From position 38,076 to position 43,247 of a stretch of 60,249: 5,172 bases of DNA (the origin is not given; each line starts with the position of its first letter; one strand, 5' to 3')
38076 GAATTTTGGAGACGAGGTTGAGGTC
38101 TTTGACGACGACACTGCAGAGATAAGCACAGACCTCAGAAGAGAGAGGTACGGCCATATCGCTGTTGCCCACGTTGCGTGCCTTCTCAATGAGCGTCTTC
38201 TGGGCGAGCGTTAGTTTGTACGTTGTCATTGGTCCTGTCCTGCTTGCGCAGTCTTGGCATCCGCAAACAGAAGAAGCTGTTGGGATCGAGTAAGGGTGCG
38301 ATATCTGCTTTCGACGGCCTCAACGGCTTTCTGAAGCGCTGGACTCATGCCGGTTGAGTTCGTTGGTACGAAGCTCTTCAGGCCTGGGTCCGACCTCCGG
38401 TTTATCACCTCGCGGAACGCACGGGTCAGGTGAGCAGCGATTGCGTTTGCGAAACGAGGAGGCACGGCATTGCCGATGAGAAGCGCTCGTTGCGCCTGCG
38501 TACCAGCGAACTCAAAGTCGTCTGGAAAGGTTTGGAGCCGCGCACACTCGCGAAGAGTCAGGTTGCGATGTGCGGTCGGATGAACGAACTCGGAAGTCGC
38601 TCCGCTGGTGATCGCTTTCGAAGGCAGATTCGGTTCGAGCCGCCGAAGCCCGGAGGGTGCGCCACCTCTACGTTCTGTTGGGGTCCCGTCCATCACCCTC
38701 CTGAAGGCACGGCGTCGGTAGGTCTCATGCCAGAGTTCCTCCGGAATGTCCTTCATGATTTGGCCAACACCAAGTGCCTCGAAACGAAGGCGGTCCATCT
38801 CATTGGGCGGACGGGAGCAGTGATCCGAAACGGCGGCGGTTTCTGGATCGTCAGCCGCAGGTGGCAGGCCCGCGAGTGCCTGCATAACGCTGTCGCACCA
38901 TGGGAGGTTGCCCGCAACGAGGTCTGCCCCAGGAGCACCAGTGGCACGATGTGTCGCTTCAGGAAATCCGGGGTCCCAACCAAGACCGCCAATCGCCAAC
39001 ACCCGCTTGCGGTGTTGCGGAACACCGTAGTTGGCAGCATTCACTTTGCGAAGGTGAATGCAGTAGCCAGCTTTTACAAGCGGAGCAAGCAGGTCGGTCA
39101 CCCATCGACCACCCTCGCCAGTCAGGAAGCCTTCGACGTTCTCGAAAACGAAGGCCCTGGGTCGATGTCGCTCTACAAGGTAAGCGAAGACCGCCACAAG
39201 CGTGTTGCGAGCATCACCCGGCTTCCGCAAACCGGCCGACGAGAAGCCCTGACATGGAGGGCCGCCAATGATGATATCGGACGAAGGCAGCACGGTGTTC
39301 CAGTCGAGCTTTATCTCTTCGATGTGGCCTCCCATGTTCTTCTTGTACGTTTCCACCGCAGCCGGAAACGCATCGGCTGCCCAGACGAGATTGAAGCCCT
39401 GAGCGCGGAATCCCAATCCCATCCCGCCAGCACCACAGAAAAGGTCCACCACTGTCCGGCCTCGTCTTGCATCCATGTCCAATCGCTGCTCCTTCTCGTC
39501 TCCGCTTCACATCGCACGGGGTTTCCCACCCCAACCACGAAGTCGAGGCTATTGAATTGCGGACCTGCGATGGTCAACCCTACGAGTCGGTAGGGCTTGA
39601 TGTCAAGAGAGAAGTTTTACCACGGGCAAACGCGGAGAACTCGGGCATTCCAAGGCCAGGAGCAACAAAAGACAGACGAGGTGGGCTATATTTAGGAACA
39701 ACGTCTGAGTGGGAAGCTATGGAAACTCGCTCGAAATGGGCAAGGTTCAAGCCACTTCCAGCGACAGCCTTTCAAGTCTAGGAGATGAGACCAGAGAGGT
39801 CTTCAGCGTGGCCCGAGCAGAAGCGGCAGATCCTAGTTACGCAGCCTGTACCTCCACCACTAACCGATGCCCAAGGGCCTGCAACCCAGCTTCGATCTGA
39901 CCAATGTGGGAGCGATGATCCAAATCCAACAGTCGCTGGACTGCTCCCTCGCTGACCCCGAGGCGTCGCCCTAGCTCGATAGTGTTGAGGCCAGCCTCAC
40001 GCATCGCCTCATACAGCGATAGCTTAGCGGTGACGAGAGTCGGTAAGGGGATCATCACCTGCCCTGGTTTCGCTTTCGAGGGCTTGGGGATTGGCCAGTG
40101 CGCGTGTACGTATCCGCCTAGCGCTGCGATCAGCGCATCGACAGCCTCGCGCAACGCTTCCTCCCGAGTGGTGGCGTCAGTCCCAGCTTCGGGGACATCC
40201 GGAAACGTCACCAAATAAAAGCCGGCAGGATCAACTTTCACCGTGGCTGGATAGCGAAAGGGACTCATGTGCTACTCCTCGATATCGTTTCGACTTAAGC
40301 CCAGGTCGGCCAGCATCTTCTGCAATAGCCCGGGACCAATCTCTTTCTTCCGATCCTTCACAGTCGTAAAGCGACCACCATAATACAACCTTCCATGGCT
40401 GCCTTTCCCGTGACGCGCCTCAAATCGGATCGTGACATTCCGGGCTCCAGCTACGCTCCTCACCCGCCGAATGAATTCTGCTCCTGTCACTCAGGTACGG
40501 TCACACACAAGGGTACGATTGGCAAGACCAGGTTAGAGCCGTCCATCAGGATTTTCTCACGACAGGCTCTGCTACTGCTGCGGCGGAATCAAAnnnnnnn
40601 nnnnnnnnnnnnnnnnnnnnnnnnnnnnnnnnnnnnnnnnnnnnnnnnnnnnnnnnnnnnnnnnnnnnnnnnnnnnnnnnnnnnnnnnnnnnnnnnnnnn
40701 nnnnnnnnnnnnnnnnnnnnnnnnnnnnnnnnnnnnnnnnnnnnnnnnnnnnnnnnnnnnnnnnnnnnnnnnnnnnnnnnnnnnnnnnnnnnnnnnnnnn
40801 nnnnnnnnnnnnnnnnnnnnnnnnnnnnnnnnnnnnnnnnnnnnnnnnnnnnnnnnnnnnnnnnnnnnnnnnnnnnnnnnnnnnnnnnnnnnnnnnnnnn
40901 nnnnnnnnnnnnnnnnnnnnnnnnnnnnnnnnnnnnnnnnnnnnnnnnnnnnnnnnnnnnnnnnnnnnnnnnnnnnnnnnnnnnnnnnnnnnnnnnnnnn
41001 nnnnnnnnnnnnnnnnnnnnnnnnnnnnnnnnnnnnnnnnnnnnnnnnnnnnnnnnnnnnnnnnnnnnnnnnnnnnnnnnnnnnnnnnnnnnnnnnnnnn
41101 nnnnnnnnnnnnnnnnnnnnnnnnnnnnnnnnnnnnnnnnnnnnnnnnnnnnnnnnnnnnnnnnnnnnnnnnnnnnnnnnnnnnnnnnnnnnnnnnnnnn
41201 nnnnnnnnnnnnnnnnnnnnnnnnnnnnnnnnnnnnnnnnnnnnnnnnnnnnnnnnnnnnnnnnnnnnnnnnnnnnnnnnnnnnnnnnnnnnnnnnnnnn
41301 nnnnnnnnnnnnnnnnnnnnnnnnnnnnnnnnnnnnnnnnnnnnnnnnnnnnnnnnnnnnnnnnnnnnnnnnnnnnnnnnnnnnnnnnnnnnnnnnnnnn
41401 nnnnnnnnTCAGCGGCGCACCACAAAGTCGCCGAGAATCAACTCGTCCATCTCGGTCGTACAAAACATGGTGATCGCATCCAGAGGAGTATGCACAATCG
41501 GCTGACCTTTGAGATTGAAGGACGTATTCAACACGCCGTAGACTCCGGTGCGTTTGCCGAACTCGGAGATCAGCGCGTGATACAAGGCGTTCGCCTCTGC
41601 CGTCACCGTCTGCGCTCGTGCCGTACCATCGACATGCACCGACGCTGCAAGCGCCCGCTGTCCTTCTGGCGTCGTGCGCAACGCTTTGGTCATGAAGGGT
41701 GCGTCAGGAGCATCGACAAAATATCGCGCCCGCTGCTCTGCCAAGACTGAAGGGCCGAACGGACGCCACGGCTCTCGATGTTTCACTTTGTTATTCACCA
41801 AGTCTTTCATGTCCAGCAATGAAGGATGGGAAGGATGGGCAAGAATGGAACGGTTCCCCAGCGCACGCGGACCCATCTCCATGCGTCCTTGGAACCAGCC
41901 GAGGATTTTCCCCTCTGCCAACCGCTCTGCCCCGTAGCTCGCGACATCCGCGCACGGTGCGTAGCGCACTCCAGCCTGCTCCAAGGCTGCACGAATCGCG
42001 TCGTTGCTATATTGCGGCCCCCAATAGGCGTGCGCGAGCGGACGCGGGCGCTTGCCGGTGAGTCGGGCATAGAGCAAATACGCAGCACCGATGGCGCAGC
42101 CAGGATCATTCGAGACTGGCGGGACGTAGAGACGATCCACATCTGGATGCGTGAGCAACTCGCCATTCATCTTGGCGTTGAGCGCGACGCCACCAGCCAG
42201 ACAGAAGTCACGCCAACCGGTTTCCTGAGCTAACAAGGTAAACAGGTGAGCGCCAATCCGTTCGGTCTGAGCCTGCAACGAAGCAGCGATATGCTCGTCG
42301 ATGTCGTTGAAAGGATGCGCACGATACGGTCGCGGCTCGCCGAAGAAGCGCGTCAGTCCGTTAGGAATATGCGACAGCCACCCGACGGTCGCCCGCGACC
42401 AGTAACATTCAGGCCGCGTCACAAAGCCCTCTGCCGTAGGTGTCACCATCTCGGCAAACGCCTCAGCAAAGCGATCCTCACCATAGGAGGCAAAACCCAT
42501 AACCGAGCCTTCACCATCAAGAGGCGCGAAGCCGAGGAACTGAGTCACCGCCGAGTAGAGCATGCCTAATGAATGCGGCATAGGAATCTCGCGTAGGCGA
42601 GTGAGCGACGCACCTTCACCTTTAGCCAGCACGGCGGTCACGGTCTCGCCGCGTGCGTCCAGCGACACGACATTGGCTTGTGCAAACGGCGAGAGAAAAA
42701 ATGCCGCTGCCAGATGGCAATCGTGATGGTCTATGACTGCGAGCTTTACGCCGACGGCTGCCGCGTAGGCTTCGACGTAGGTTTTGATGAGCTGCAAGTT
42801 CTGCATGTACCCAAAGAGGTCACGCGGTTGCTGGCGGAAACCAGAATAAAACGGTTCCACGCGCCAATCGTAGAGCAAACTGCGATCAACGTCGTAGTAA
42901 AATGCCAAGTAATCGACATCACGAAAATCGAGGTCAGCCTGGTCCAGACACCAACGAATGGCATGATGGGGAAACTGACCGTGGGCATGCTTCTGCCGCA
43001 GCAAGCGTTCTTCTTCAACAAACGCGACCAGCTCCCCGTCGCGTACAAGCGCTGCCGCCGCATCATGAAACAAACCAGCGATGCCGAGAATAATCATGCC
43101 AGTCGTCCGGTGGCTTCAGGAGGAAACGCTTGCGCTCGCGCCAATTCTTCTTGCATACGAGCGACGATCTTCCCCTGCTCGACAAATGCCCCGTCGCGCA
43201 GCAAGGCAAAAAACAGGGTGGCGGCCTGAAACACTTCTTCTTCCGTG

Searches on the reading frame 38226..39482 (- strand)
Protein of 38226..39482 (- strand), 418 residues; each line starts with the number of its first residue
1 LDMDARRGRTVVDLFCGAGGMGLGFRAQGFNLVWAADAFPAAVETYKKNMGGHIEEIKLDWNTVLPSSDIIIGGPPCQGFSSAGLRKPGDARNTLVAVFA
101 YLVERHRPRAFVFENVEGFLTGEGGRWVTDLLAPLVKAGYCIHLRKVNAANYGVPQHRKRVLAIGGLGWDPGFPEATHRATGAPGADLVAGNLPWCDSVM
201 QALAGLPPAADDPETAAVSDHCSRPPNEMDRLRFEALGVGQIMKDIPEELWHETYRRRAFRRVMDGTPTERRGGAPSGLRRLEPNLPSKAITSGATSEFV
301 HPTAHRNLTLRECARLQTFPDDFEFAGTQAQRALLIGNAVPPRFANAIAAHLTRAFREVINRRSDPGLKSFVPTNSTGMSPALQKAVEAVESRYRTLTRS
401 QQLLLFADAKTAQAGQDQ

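Call 79: search_protein_families(library=pfam, proteins=[window:38226-39482:-], max_evalue=0.00001)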
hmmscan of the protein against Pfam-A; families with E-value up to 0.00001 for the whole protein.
window:38226-39482:- (418 aa): 1 family
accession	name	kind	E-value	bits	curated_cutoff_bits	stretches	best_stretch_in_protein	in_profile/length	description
PF00145.23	DNA_methylase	-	2.1e-61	208.6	22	1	10-352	2-322/324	C-5 cytosine-specific DNA methylase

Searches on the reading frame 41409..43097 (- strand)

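Call 79: search_protein_families(library=pfam, proteins=[window:41409-43097:-], max_evalue=0.00001)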
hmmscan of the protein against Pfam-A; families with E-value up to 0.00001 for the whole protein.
window:41409-43097:- (562 aa): 2 families
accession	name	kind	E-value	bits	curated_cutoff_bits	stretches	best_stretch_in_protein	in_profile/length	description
PF16861.10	Carbam_trans_C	-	1.2e-64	217.4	27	1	390-562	1-170/170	Carbamoyltransferase C-terminus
PF02543.21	Carbam_trans_N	-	6.3e-53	180.8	24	1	3-339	2-345/346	Carbamoyltransferase N-terminus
